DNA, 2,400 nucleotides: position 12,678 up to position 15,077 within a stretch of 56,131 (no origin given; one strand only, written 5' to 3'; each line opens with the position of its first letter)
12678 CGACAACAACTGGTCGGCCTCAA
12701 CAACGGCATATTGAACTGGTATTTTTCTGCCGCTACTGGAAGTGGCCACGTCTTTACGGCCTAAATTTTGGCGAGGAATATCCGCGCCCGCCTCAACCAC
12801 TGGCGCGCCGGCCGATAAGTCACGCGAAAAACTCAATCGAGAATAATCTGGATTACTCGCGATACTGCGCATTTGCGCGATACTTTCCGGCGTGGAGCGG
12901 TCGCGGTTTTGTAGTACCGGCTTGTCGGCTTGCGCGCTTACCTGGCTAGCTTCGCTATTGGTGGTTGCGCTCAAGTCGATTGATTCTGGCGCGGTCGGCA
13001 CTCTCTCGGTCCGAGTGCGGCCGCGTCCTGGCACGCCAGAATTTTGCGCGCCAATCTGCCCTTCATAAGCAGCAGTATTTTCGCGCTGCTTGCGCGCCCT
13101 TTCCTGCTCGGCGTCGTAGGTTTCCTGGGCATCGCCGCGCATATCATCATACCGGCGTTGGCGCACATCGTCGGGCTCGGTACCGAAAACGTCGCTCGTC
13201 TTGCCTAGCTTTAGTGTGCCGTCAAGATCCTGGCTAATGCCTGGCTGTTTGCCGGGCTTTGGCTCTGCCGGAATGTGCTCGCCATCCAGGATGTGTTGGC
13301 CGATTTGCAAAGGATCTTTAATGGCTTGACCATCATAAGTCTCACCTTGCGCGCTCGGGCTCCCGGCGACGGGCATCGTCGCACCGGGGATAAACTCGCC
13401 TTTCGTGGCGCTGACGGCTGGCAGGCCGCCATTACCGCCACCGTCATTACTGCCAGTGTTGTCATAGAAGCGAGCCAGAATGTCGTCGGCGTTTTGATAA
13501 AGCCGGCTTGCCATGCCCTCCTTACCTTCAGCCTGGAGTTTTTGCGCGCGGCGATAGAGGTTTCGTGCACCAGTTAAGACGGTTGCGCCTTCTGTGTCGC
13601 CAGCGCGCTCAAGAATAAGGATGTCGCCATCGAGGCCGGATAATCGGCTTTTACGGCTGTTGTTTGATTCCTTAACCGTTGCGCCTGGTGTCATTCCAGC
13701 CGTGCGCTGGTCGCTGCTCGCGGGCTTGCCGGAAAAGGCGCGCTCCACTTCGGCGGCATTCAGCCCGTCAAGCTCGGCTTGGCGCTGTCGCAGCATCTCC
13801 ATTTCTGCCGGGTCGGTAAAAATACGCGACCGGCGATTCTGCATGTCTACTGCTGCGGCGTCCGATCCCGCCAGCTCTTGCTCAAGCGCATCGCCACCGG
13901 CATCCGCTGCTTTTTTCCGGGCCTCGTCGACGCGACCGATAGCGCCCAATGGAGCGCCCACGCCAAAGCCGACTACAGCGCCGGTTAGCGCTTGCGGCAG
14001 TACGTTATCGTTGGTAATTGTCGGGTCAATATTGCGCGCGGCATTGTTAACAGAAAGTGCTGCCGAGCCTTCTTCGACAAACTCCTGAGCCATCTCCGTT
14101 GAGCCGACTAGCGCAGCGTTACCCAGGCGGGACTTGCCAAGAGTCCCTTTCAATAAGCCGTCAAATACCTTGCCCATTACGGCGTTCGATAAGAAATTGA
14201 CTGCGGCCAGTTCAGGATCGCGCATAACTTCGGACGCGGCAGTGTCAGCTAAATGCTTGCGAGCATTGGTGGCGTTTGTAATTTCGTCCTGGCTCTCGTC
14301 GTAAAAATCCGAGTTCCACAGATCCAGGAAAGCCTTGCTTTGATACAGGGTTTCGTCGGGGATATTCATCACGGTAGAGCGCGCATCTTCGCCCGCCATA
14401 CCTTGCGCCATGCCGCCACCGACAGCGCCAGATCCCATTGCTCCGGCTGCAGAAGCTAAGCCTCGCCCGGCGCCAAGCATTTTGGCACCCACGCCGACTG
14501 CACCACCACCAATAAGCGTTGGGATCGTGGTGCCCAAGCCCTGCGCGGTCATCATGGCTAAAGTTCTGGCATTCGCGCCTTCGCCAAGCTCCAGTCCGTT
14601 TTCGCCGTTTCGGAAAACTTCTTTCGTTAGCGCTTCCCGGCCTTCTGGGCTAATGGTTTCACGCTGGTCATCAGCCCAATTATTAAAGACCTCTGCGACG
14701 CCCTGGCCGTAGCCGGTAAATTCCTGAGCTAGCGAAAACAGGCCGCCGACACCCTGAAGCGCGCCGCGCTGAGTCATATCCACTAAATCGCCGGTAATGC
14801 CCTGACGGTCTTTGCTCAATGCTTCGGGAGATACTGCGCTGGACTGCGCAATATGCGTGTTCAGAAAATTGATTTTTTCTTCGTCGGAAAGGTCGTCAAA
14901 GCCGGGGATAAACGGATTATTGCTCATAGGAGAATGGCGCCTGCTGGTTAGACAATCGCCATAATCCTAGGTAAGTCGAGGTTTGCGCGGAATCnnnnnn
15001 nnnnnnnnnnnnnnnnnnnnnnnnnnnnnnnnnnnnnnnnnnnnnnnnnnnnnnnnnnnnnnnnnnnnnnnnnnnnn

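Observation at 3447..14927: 3,826-aa polyvalent virion protein stacking ParB-like, zincin, RadC/JAB and ART-like modules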

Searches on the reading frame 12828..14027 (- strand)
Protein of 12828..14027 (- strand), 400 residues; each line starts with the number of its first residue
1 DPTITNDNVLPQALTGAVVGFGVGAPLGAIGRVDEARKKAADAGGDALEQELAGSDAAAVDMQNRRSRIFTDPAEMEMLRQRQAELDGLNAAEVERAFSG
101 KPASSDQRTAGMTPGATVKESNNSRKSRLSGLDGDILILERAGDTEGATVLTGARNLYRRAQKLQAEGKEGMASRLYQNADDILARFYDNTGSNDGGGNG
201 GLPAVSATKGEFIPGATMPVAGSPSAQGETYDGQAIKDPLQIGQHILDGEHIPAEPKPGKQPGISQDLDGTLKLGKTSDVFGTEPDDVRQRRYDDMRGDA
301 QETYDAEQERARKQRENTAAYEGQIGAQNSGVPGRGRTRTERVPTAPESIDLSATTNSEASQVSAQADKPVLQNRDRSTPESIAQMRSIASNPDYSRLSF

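Call 7: search_protein_families(library=pfam, proteins=[window:12828-14027:-], max_evalue=1)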
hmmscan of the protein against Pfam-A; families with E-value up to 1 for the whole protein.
window:12828-14027:- (400 aa): 1 family
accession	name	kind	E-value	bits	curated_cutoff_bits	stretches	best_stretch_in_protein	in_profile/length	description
PF18763.7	ddrB-ParB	-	0.058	14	27.6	1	360-398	23-52/121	ddrB-like ParB superfamily domain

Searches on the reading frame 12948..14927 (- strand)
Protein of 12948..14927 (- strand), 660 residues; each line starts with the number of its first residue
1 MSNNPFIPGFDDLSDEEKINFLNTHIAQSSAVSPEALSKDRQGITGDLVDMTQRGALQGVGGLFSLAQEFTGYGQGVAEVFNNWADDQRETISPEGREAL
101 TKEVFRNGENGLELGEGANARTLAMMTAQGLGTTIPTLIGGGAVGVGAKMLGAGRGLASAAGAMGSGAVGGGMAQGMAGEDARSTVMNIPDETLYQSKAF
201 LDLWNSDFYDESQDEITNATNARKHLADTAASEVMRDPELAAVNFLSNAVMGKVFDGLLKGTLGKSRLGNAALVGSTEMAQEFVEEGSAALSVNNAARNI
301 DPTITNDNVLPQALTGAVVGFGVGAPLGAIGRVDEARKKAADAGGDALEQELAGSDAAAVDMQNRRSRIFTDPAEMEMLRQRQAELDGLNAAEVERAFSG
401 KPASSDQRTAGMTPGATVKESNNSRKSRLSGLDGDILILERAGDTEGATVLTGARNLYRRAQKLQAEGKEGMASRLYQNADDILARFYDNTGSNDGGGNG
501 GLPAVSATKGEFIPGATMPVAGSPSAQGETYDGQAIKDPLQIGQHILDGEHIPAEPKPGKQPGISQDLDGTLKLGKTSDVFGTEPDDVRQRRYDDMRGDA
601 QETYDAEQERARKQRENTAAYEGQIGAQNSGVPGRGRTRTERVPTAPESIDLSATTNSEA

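Call 39: search_dna_similar(query=window:12948-14927:-, collection=phages, mode=protein, max_rows=15, max_evalue=0.001)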
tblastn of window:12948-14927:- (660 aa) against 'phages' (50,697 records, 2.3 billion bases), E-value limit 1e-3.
Records with a match: 3; places in all: 3; records where one place covers at least 80% of the query: 0.
Best place of each record, by identity: <60% 3.
By first word of the organism name: Vibrio 2; Pseudoalteromonas 1.
By host as written in the record: Vibrio fischeri 12A4 2; Pseudoalteromonas nigrifaciens 1.
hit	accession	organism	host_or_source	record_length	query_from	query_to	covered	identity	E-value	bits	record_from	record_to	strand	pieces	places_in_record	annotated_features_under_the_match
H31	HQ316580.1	Vibrio phage douglas 12A4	Vibrio fischeri 12A4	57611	37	299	40%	31.7%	4e-9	66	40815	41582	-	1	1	hypothetical protein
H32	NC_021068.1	Vibrio phage douglas 12A4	Vibrio fischeri 12A4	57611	37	299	40%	31.7%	4e-9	66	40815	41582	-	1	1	hypothetical protein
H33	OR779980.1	Pseudoalteromonas phage vB_Pun_Y3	Pseudoalteromonas nigrifaciens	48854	39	292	38%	32.3%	1e-3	49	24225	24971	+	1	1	DdrB-like ParB superfamily domain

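Call 40: get_annotated_region(hit=H33, flank=14000)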
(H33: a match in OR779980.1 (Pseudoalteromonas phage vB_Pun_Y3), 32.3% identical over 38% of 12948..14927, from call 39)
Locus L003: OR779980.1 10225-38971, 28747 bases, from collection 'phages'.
description: Pseudoalteromonas phage vB_Pun_Y3, complete genome.
organism: Pseudoalteromonas phage vB_Pun_Y3 (NCBI taxid 3093932)
taxonomy: Viruses
host: Pseudoalteromonas nigrifaciens; source: sewage; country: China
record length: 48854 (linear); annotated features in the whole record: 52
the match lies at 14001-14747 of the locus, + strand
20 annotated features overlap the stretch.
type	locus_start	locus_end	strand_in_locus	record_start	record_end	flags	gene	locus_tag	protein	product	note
CDS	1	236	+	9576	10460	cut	-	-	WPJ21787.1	hypothetical protein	-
CDS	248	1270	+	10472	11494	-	-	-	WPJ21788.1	major capsid protein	N4-gp56 family major capsid protein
CDS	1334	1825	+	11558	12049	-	-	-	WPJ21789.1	hypothetical protein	-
CDS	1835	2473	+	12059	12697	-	-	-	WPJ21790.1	head to tail adaptor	-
CDS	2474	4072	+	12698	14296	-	-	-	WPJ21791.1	stabilization protein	-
CDS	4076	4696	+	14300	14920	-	-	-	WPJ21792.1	hypothetical protein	-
CDS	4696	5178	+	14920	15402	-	-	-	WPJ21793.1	hypothetical protein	-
CDS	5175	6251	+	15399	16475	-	-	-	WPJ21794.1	hypothetical protein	-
CDS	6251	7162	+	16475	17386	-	-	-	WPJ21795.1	hypothetical protein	-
CDS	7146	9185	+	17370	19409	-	-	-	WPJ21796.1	tail fiber protein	-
CDS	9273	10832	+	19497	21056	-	-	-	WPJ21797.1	hypothetical protein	-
CDS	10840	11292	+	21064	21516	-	-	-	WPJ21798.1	diamine N-acetyltransferase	-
CDS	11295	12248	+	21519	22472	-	-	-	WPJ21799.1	hypothetical protein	-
CDS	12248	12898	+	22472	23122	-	-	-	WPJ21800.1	nuclear receptor coactivator 2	-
CDS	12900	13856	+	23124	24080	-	-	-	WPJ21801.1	hypothetical protein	-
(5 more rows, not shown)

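Call 41: get_annotated_region(hit=H31, flank=14000)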
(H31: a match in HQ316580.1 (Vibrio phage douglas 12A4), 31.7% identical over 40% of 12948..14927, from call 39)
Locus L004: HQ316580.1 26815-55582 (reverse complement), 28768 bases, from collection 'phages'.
description: Vibrio phage douglas 12A4 genomic sequence.
organism: Vibrio phage douglas 12A4 (NCBI taxid 573171)
taxonomy: Viruses; Duplodnaviria; Heunggongvirae; Uroviricota; Caudoviricetes
host: Vibrio fischeri 12A4; source: Atlantic: Ipswich Bay; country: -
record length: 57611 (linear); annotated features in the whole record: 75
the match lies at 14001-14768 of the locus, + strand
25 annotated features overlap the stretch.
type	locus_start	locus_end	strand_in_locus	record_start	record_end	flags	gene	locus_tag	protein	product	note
CDS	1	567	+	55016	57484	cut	-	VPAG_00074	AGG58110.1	hypothetical protein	-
CDS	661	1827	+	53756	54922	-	-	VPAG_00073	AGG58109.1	hypothetical protein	-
CDS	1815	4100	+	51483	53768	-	-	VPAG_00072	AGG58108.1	hypothetical protein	-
CDS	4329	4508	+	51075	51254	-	-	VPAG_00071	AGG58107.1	hypothetical protein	-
CDS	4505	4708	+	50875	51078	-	-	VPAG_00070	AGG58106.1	hypothetical protein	-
CDS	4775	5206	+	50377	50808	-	-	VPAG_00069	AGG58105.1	hypothetical protein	-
CDS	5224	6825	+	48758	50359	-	-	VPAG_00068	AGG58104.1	hypothetical protein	-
CDS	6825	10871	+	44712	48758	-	-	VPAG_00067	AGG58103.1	hypothetical protein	-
CDS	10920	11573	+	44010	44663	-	-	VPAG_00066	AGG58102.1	hypothetical protein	-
CDS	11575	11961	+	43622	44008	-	-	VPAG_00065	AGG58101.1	hypothetical protein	-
CDS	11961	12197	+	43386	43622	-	-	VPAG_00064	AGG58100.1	hypothetical protein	-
CDS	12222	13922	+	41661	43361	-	-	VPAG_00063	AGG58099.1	hypothetical protein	-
CDS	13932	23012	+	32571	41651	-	-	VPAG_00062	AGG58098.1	hypothetical protein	-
CDS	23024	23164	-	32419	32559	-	-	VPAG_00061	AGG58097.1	hypothetical protein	-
CDS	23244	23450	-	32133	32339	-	-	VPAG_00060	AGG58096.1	hypothetical protein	-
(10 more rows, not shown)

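Call 95: search_protein_families(library=pfam, proteins=[L003:13923-24185:+], max_evalue=0.01)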
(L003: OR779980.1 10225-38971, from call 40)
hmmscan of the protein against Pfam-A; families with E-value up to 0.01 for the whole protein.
L003:13923-24185:+ (3421 aa): 7 families
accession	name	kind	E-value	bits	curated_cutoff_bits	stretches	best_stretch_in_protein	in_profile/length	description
PF18763.7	ddrB-ParB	-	2.1e-29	102.6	27.6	1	661-792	3-120/121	ddrB-like ParB superfamily domain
PF18799.6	LPD5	-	5e-22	79.2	27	1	2455-2594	2-143/144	Large polyvalent protein-associated domain 5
PF18796.6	LPD1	-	1.1e-20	73.9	27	1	2741-2827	1-77/78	Large polyvalent protein-associated domain 1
PF18760.7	ART-PolyVal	-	1.3e-14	55.6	31.2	2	1341-1467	9-127/140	ADP-Ribosyltransferase in polyvalent proteins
PF13489.12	Methyltransf_23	-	6.1e-06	26.5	27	1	2034-2162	8-135/164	Methyltransferase domain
PF05175.20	MTS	-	3.3e-05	24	23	1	2090-2146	83-145/170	Methyltransferase small domain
PF07669.17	Eco57I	-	0.0053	17.3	25.3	0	2094-2127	60-96/171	Eco57I restriction-modification methylase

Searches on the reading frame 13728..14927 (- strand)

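Call 7: search_protein_families(library=pfam, proteins=[window:13728-14927:-], max_evalue=1)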
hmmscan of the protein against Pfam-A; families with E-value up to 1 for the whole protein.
window:13728-14927:- (400 aa): 1 family
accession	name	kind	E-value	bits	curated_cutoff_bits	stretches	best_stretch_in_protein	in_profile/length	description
PF05387.16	Chorion_3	-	0.053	13.4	22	1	332-393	29-91/277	Chorion family 3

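Call 61: search_protein_families(library=ncbifam, proteins=[window:13908-14927:-], max_evalue=1)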
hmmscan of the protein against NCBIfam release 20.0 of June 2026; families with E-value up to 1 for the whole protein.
window:13908-14927:- (340 aa): 0 families
